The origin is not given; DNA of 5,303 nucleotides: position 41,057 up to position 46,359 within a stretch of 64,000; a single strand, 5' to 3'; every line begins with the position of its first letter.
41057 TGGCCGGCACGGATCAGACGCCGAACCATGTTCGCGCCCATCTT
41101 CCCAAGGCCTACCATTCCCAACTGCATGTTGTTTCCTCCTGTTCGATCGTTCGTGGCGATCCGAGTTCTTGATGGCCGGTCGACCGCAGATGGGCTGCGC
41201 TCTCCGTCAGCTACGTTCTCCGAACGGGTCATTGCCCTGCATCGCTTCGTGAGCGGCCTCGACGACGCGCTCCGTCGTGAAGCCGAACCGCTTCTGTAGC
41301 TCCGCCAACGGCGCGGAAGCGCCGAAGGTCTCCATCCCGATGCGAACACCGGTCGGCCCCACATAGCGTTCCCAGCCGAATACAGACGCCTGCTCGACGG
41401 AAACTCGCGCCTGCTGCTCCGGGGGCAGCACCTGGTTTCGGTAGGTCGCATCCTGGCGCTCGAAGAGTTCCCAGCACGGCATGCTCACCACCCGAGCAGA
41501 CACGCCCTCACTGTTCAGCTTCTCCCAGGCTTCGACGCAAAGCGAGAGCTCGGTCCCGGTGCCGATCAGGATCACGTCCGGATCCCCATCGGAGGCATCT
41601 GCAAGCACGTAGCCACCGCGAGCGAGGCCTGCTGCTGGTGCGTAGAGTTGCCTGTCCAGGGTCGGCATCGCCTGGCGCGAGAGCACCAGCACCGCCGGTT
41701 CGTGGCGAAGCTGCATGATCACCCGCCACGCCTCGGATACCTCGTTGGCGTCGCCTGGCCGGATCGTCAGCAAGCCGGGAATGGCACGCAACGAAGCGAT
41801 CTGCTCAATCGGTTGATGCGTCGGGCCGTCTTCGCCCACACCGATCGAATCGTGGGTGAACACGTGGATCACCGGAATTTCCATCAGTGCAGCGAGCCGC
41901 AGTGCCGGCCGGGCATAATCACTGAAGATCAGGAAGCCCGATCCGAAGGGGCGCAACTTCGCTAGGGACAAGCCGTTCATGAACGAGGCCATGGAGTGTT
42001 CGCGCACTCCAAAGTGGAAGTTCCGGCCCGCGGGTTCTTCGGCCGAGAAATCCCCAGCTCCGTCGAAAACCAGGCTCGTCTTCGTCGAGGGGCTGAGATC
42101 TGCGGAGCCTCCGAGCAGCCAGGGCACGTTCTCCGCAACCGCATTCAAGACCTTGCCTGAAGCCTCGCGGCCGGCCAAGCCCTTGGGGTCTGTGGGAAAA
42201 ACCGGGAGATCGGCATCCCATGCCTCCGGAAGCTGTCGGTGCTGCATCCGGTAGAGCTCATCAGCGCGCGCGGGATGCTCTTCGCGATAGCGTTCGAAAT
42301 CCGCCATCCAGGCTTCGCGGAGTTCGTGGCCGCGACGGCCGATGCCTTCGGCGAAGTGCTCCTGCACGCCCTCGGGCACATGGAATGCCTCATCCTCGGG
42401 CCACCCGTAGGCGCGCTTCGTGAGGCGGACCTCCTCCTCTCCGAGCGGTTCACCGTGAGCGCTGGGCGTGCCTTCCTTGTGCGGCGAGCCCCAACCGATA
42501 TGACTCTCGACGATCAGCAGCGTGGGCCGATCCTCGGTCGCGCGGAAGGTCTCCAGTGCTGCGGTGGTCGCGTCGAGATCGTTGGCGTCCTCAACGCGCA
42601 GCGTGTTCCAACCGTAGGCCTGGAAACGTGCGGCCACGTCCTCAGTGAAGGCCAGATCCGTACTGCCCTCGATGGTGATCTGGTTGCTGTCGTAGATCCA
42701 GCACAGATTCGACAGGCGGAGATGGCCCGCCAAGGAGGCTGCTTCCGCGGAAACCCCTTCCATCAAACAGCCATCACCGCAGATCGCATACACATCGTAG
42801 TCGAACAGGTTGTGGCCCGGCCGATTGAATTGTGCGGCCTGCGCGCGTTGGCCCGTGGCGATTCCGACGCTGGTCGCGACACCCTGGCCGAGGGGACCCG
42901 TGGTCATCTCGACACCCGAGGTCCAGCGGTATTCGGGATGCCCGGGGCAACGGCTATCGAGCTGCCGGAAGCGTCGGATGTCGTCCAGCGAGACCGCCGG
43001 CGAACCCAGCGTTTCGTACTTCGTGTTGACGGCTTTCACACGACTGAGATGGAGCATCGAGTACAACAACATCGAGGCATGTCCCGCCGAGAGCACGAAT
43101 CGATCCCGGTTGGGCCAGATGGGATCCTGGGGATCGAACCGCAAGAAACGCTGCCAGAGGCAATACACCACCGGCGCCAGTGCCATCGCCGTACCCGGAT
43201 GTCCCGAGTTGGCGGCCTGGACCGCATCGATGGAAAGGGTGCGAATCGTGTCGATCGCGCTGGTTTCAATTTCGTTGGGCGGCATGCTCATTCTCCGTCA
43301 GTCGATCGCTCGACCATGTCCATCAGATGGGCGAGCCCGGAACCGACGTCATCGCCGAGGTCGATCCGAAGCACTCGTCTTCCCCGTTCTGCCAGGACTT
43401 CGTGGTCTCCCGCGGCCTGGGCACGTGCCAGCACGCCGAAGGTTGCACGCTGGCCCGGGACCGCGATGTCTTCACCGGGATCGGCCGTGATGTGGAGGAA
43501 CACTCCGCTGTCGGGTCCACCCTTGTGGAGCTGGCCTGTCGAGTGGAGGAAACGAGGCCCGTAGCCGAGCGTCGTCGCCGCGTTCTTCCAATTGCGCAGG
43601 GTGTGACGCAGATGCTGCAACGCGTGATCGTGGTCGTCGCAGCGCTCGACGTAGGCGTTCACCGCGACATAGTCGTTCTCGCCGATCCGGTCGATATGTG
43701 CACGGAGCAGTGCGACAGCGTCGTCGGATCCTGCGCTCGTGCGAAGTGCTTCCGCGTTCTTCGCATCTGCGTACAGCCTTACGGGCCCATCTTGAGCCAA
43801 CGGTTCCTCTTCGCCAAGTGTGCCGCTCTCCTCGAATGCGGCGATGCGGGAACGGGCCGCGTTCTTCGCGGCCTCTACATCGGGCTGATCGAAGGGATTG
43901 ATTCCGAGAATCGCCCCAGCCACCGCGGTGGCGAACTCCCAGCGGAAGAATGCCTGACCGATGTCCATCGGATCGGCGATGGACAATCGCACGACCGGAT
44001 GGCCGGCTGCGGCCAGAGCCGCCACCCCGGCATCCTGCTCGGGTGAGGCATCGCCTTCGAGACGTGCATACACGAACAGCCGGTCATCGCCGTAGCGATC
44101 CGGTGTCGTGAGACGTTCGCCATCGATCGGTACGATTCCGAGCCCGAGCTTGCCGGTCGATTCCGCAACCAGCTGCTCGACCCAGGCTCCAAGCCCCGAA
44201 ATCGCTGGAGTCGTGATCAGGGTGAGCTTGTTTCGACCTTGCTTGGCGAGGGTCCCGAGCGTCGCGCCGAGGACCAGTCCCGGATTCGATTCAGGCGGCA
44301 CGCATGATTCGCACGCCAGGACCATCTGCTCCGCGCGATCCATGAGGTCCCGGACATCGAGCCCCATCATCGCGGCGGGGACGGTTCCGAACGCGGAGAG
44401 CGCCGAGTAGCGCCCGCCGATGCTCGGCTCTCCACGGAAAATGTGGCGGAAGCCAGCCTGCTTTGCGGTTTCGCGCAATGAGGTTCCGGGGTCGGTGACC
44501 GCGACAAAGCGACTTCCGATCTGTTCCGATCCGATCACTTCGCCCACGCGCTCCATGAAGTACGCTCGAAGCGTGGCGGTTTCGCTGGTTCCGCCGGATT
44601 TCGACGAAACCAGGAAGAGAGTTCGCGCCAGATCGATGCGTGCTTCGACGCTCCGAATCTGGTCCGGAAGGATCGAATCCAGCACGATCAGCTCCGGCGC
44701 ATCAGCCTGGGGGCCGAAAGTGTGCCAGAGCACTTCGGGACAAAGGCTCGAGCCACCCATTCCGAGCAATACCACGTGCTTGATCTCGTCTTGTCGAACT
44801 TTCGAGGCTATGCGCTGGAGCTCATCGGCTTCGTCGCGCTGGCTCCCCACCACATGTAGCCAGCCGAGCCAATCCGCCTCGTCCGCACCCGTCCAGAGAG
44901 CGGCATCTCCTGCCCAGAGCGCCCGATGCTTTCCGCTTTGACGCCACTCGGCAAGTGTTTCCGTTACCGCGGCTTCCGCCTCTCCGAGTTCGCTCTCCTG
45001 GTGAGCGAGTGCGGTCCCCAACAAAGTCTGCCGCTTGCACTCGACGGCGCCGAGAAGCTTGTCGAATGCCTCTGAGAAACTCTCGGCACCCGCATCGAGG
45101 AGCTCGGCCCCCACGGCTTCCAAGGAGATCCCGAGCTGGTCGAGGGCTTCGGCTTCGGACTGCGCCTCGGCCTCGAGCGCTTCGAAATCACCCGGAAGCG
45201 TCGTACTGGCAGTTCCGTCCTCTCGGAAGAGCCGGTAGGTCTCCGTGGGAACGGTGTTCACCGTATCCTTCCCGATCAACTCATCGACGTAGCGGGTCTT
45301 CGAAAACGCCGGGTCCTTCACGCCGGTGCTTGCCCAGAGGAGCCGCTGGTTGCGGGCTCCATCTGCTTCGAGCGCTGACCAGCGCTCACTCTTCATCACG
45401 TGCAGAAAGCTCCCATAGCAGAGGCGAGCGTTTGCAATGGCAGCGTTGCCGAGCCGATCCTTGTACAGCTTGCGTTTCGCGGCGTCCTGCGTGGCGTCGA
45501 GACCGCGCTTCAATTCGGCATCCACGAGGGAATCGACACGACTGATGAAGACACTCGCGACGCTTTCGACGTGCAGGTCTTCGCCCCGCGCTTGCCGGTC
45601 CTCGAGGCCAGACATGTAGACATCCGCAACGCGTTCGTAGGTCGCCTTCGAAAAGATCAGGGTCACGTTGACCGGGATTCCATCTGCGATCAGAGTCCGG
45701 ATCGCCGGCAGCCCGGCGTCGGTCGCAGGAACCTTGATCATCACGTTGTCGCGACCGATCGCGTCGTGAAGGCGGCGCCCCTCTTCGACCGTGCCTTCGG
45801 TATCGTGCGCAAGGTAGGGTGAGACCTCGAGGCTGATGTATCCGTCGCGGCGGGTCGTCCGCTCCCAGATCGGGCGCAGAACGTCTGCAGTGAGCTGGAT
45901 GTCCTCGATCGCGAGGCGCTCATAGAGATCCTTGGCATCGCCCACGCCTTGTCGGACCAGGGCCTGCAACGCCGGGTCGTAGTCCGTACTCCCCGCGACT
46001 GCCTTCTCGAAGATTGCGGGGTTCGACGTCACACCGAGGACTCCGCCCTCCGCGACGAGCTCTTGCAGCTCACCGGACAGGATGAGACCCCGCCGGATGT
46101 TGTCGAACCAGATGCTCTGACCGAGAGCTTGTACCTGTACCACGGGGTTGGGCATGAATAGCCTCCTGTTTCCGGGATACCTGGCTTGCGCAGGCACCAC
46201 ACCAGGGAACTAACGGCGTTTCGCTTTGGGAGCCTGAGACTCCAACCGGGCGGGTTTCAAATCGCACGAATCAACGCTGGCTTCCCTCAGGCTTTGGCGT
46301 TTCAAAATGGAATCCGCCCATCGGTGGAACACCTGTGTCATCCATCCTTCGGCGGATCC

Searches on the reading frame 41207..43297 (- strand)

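Call 57: search_protein_families(library=pfam, proteins=[window:41207-43297:-], max_evalue=0.0001)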
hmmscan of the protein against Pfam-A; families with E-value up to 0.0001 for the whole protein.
window:41207-43297:- (696 aa): 4 families
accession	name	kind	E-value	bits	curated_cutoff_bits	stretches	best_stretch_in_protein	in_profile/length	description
PF00456.26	Transketolase_N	-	1.2e-128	429.2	22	1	11-357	2-334/334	Transketolase, thiamine diphosphate binding domain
PF02779.29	Transket_pyr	-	3.2e-47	160.8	27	1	374-545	3-173/174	Transketolase, pyrimidine binding domain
PF22613.1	Transketolase_C_1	-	8.9e-42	142.3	27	1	561-674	1-113/113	Transketolase-like TK C-terminal domain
PF02780.25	Transketolase_C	-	4.4e-13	49.7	25.9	1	572-678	9-124/124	Transketolase, C-terminal domain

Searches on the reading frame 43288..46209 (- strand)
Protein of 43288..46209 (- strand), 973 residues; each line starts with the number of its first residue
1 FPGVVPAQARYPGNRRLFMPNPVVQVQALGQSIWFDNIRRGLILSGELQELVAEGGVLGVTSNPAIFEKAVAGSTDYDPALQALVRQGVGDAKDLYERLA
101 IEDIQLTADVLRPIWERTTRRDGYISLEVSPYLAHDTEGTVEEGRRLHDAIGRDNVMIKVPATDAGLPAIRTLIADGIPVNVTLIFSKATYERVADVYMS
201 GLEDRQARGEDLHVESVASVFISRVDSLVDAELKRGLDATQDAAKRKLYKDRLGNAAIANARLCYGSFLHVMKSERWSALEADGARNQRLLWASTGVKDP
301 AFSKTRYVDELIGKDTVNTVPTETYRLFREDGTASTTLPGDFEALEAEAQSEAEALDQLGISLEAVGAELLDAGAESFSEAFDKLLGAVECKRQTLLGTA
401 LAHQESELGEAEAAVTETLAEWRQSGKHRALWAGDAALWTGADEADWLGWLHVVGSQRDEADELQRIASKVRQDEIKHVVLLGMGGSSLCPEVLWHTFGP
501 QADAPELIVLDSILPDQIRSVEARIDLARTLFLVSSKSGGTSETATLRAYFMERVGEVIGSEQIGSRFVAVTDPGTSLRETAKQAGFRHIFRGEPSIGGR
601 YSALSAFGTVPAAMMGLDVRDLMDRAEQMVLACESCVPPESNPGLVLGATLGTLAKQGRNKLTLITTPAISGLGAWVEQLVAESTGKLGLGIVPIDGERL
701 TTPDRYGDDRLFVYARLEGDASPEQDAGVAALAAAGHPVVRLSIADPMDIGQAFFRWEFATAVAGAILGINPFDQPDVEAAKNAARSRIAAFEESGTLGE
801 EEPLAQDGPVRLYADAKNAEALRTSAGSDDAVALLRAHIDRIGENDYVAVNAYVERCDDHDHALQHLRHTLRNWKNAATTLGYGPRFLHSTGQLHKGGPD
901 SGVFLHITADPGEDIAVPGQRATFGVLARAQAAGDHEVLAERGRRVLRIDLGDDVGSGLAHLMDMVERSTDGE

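Call 58: search_protein_families(library=pfam, proteins=[window:43288-46209:-], max_evalue=0.0001)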
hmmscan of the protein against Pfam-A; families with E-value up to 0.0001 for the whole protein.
window:43288-46209:- (973 aa): 2 families
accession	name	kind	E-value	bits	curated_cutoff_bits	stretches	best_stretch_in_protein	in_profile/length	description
PF00923.25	TAL_FSA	-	5.7e-75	252.7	27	1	33-388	1-284/285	Transaldolase/Fructose-6-phosphate aldolase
PF00342.24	PGI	-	3e-20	72.7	22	1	474-687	94-308/486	Phosphoglucose isomerase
